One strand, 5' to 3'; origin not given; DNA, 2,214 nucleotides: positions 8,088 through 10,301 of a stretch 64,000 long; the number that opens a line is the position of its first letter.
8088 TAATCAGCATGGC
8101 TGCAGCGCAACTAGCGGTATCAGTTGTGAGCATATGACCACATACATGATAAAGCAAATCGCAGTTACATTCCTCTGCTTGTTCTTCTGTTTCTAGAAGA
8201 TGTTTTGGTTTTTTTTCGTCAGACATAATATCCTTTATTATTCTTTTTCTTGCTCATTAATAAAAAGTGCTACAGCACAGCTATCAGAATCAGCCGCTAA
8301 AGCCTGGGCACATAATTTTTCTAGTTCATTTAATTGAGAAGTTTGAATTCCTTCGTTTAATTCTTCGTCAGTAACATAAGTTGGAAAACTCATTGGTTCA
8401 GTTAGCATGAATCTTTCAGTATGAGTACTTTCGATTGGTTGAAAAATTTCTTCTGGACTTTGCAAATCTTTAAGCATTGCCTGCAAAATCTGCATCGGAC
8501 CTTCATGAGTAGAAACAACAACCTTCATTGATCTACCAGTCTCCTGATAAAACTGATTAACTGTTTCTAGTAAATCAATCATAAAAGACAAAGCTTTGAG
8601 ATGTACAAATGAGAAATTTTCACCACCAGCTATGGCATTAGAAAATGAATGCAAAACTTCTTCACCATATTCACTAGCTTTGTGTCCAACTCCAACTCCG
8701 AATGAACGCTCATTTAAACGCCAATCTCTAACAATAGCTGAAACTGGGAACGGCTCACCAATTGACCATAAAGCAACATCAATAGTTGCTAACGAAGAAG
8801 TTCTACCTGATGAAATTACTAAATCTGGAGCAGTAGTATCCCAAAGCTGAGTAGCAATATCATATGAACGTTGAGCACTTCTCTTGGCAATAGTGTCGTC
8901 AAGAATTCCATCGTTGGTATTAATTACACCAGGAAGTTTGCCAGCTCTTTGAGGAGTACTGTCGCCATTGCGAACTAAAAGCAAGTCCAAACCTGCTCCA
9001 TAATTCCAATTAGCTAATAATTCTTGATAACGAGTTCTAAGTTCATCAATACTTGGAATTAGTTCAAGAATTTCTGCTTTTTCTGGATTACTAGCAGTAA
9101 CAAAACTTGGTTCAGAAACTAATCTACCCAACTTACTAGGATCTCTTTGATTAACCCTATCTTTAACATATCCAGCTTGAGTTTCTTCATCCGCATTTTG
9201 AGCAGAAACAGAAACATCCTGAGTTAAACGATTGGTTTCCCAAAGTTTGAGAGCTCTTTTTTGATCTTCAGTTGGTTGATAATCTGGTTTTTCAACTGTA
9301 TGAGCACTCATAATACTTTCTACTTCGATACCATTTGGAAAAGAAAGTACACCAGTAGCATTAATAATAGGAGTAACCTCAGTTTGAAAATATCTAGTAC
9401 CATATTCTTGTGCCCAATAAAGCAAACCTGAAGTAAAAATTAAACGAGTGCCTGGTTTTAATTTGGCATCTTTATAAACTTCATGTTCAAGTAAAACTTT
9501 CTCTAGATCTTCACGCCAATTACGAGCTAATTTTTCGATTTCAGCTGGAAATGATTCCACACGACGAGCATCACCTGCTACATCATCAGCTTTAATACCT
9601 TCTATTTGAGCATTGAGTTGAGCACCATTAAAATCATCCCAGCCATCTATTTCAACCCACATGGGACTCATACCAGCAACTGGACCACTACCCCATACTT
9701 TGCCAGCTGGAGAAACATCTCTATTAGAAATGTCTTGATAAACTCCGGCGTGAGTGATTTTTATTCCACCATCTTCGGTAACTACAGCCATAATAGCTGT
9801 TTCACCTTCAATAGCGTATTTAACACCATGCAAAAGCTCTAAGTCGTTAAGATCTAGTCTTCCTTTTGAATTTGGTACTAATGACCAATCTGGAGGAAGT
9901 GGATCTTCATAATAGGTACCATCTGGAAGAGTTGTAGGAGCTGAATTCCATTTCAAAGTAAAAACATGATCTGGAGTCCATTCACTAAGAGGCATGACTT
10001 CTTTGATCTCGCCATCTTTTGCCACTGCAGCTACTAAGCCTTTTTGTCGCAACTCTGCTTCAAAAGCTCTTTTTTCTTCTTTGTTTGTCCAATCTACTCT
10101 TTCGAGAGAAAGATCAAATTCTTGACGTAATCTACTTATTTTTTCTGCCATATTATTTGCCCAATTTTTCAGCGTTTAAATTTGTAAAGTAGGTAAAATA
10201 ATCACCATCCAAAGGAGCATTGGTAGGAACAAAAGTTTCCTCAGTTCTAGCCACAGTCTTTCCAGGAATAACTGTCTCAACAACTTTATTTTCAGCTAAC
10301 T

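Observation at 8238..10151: Phosphoglycerate-mutase-like domain with the phospho-acceptor His replaced by Asn (RHG to RNG)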

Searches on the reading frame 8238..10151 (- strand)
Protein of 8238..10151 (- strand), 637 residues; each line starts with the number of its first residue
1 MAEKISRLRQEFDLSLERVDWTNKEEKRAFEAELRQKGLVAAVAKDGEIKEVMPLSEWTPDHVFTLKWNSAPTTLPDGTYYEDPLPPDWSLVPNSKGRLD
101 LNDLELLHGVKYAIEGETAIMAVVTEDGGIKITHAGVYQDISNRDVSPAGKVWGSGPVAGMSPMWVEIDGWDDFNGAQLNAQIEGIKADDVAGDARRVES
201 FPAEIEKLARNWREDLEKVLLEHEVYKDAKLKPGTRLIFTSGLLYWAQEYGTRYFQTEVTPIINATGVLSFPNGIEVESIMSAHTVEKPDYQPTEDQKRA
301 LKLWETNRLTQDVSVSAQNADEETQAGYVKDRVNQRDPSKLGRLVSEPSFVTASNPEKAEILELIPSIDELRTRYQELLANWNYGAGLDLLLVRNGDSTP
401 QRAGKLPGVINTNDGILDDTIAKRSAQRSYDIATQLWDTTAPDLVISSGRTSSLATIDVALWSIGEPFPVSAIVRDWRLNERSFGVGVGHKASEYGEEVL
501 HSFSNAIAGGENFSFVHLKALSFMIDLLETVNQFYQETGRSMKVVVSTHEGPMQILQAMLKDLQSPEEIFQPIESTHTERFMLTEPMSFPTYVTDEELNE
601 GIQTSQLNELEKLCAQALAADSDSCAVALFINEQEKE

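Call 3: search_protein_families(library=pfam, proteins=[window:8238-10151:-], max_evalue=1)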
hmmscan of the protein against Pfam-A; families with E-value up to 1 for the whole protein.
window:8238-10151:- (637 aa): 0 families

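Call 4: search_protein_families(library=ncbifam, proteins=[window:8238-10151:-], max_evalue=1)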
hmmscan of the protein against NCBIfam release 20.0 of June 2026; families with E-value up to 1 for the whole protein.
window:8238-10151:- (637 aa): 2 families
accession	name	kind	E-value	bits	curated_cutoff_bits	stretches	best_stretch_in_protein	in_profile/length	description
NF010718.0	PRK14120.1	equivalog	0.00064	19.1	366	1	389-498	6-111/249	phosphoglyceromutase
TIGR01258.1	pgm_1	subfamily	0.037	13.4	81.7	1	390-501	3-110/245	2,3-bisphosphoglycerate-dependent phosphoglycerate mutase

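Call 7: search_solved_structures(query=window:8238-10151:-, max_evalue=10, show_alignments=3)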
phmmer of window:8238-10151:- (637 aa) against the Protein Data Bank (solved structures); distinct sequences matched with E-value up to 10: 1.
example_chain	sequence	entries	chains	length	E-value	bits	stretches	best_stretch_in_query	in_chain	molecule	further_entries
9ujd_A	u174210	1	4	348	0.44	12.4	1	385-479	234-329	Branched-chain amino acid aminotransferase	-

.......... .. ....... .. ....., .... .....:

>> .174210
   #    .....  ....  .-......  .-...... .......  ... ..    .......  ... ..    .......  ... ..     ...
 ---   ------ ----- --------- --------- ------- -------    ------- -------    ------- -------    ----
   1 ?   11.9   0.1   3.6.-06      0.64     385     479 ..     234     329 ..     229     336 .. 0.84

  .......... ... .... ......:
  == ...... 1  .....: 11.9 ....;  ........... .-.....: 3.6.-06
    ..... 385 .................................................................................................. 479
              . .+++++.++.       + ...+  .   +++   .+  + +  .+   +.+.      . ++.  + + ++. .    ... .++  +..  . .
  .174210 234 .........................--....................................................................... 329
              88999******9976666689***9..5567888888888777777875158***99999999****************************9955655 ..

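Call 8: find_homologous_proteins(query=window:8238-10151:-, max_evalue=0.001)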
Query window:8238-10151:- (637 aa): 8 proteins with E <= 0.001 among 8000 candidates.
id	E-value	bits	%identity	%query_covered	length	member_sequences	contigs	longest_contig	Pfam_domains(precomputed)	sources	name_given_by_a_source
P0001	0.0e+0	1442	100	100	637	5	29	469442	-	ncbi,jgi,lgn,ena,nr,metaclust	ncbi:MAG: hypothetical protein COU63_02355 [Candidatus Pacebacteria bacterium CG10_big_fil_rev_8_21_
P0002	3.8e-296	1002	70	98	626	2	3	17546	-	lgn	-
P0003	4.8e-291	985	70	98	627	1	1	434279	-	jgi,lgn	-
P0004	3.9e-268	909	64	98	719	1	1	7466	-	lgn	-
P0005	8.3e-201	687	51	94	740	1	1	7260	-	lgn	-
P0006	2.3e-197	676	51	92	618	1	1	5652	-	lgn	-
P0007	1.3e-188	647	51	91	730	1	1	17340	-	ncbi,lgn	-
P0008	2.1e-155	537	41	91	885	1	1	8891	-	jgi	jgi:broad specificity phosphatase PhoE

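Call 16: find_encoding_contigs(protein=P0008, flank=8000, max_places=3)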
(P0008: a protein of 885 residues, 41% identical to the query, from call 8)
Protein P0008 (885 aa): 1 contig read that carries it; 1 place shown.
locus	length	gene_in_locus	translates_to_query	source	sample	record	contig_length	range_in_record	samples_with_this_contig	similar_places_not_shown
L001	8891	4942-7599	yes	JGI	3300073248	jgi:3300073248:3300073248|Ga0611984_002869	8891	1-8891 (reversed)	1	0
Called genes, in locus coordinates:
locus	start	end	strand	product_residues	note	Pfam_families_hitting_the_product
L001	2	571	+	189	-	?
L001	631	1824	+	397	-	PF00009:GTP_EFTU, PF03144:GTP_EFTU_D2, PF03143:GTP_EFTU_D3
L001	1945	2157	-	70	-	-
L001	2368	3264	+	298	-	-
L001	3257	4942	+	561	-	-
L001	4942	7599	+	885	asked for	-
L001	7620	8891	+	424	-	?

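Call 17: find_encoding_contigs(protein=P0007, flank=8000, max_places=3)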
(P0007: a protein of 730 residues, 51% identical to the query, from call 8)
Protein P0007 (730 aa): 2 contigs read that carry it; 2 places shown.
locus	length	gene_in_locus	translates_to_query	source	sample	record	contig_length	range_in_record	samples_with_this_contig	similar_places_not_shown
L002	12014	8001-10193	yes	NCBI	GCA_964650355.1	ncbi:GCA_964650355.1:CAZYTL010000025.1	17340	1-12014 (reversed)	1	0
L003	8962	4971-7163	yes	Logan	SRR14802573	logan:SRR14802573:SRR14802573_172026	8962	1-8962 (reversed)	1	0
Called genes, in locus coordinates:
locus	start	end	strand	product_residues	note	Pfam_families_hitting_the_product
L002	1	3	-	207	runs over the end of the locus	PF03575:Peptidase_S51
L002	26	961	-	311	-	PF00248:Aldo_ket_red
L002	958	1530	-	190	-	PF06821:Ser_hydrolase, PF12146:Hydrolase_4 (faint), PF12697:Abhydrolase_6 (weak)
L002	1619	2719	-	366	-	PF00723:Glyco_hydro_15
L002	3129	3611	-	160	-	-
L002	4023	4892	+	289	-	-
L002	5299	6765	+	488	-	-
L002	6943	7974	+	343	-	-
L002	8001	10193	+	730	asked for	-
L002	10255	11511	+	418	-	PF07690:MFS_1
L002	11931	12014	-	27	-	?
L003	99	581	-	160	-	-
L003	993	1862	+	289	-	-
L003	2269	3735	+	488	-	-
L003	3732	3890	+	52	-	-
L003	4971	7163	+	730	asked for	-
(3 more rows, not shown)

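Call 20: predict_structure(alignment_id=A1)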
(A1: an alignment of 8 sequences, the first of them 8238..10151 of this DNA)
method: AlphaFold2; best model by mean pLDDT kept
length: 637 residues; sequences in the alignment: 8
mean_pLDDT: 73.9   pTM: 0.71
mean pLDDT of the five models: 73.9, 69.7, 69.5, 68.9, 64.2
residues with pLDDT >= 90: 137; 70-90: 240; 50-70: 200; < 50: 60
segments of 3 or more residues with pLDDT < 50: 1-3, 148-150, 338-342, 344-346, 350-353, 406-411, 415-422, 484-489, 632-637
pLDDT, mean of each block of 10 residues (from residue 1): 55 81 91 92 91 88 68 57 59 74 84 81 88 89 60 66 90 78 84 68 52 60 72 86 54 76 89 89 82 89 84 53 60 52 50 58 81 94 94 73 51 49 58 72 82 63 68 81 52 67 71 86 95 95 89 91 87 77 93 87 67 54 51 43
secondary structure, 60 per line:
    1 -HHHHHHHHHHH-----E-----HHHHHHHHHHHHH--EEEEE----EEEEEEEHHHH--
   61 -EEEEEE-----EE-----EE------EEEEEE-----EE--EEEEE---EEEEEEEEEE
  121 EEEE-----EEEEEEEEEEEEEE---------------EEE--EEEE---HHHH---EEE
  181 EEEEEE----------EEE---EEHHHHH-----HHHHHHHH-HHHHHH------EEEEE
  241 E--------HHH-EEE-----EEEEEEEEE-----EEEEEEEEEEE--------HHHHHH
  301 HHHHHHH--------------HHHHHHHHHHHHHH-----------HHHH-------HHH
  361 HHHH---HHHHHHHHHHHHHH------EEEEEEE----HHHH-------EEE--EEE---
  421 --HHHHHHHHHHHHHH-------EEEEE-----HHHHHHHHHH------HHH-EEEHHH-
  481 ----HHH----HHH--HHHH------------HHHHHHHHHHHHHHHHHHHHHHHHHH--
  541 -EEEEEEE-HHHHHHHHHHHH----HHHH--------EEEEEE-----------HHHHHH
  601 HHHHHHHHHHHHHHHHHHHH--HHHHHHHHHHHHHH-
elements in order: H2-12 H24-36 E39-43 E48-54 H55-58 E62-67 E88-93 E103-107 E111-124 E130-143 E159-161 E164-167 H171-174 E178-186 E197-199 H205-209 H215-222 H224-229 E236-241 E254-256 E262-270 E276-286 H295-307 H322-335 H347-350 H358-364 H368-381 E388-394 H399-402 E410-412 E415-417 H423-436 E444-448 H454-463 E474-476 H497-500 H513-538 E542-548 H550-561 H566-569 E578-583 H595-620 H623-636

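Call 22: fold_search(model_id=the predicted structure, library=pdb)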
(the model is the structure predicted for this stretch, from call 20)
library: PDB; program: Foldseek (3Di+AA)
matches with E <= 10: 1088; with E <= 0.001: 158
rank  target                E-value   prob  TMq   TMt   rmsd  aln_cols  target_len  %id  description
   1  3e9d_B                2.5e-07  1.00  0.24  0.56   5.4       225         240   19  Structure of full-length TIGAR from Danio rerio (released 2008-12-16)
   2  4emb_A                3.3e-07  1.00  0.23  0.55  10.7       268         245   15  Crystal structure of a phosphoglycerate mutase gpmA from Borrelia burgdorferi B31 (released 2012-04-25)
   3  3e9d_A                3.9e-07  1.00  0.24  0.56   5.1       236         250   18  Structure of full-length TIGAR from Danio rerio (released 2008-12-16)
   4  1xq9_A                3.9e-07  1.00  0.22  0.52  10.9       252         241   21  Structure of Phosphoglycerate Mutase from Plasmodium falciparum at 2.6 Resolution (released 2004-12-21)
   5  5um0_D                4.4e-07  1.00  0.24  0.61   4.9       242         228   17  Crystal structure of 2,3-bisphosphoglycerate-dependent phosphoglycerate mutase from Neisseria gonorrhoeae (released 2017-02-15)
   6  4emb_C                6.2e-07  1.00  0.23  0.56  10.6       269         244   15  Crystal structure of a phosphoglycerate mutase gpmA from Borrelia burgdorferi B31 (released 2012-04-25)
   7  6s2q_B                7.3e-07  1.00  0.23  0.62   5.0       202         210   17  Mycobacterial hydrolase 1 (released 2020-07-22)
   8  3d8h_B                7.3e-07  1.00  0.19  0.47   6.6       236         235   19  Crystal structure of phosphoglycerate mutase from Cryptosporidium parvum, cgd7_4270 (released 2008-07-15)
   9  3e9e_A                9.2e-07  1.00  0.24  0.58   4.7       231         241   19  Structure of full-length H11A mutant form of TIGAR from Danio rerio (released 2008-12-16)
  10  1yjx_E                9.2e-07  1.00  0.24  0.58   9.4       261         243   18  Crystal structure of human B type phosphoglycerate mutase (released 2005-05-17)
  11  4ij6_B                1.2e-06  1.00  0.23  0.64   9.0       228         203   18  Crystal Structure of a Novel-type Phosphoserine Phosphatase Mutant (H9A) from <i>Hydrogenobacter thermophilus</i> TK-6 (released 2013-03-20)
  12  3lnt_A                1.2e-06  1.00  0.20  0.48  12.0       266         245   16  Crystal structure of phosphoglyceromutase from Burkholderia Pseudomallei 1710B with bound malonic acid (released 2010-02-09)
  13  4pfz_B                1.2e-06  1.00  0.20  0.42   8.0       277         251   13  X-ray Crystal Structure of 5-carboxymethyl-2-hydroxymuconate delta-isomerase from Mycobacterium smegmatis (released 2014-11-19)
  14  1rii_D                1.4e-06  1.00  0.23  0.58   5.5       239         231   20  Crystal structure of phosphoglycerate mutase from M. Tuberculosis (released 2004-10-05)
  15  1yjx_A                1.4e-06  1.00  0.24  0.57  10.0       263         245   18  Crystal structure of human B type phosphoglycerate mutase (released 2005-05-17)
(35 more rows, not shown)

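Call 43: search_protein_families(library=padloc, proteins=[window:8238-10151:-], max_evalue=0.1)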
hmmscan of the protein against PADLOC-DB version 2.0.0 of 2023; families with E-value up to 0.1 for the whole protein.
window:8238-10151:- (637 aa): 0 families

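Call 60: search_protein_families(library=pfam, proteins=[L001:2368-3264:+, L002:4023-4892:+, L002:3129-3611:-, L001:1945-2157:-, L001:3257-4942:+, L002:5299-6765:+], max_evalue=0.1)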
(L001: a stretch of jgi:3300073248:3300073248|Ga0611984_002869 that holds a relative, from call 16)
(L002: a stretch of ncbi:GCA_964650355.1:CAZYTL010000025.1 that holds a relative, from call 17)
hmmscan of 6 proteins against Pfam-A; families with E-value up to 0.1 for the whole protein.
L001:2368-3264:+ (298 aa): 0 families

L002:4023-4892:+ (289 aa): 0 families

L002:3129-3611:- (160 aa): 0 families

L001:1945-2157:- (70 aa): 0 families

L001:3257-4942:+ (561 aa): 1 family
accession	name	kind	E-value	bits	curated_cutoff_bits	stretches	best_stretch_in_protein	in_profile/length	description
PF19135.5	DUF5818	-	0.039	14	27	0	492-526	22-55/57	Protein of unknown function (DUF5818)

L002:5299-6765:+ (488 aa): 0 families

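Call 62: list_cluster_members(proteins=[P0001, P0007, P0003, P0008])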
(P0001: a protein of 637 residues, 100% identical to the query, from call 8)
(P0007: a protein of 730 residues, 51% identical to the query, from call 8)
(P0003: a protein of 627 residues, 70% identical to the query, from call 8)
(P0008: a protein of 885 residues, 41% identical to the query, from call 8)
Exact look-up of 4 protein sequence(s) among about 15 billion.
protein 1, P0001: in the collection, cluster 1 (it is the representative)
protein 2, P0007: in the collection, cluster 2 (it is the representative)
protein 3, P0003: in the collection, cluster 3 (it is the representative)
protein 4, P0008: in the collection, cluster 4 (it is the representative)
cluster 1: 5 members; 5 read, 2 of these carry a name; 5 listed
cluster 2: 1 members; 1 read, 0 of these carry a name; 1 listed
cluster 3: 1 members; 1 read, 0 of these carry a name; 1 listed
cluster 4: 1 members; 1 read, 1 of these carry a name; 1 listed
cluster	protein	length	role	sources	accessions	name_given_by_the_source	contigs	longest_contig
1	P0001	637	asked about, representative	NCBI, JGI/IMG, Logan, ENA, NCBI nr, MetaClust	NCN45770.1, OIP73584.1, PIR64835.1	MAG: hypothetical protein COU63_02355 [Candidatus Pacebacteria bacterium ... | hypothetical protein [Candidatus Pacearchaeota archaeon] | \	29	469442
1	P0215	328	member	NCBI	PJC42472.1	MAG: hypothetical protein CO040_04420, partial [Candidatus Pacebacteria bacterium ...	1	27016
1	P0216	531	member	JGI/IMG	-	-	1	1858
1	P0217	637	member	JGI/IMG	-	-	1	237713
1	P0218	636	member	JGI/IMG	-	-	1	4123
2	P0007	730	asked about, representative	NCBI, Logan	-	-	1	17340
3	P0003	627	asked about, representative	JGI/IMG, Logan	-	-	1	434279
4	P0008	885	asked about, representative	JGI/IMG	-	broad specificity phosphatase PhoE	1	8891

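Call 67: find_related_loci(query=A1, collection=genome_contigs, flank=8000)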
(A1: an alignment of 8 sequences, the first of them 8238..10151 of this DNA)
Query A1 (637 aa) in genome_contigs; peptide patterns used: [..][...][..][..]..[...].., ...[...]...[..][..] (x = any residue, [..] = any of these).
27 stretches matched a pattern; 2 encode a relative of the query (tblastn E <= 1e-3); 2 distinct loci.
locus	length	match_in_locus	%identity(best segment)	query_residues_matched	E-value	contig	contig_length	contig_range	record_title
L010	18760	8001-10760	72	1-607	0e+0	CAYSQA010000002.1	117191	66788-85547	MAG TPA_asm: uncultured Pseudomonadales bacterium isolate SRP170004_co1_586 genome assembly, contig: NODE_167_length_117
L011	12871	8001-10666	51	18-599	0e+0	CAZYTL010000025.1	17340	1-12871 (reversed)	MAG TPA_asm: uncultured Gammaproteobacteria bacterium isolate SRP323688_co1_138 genome assembly, contig: NODE_5326_lengt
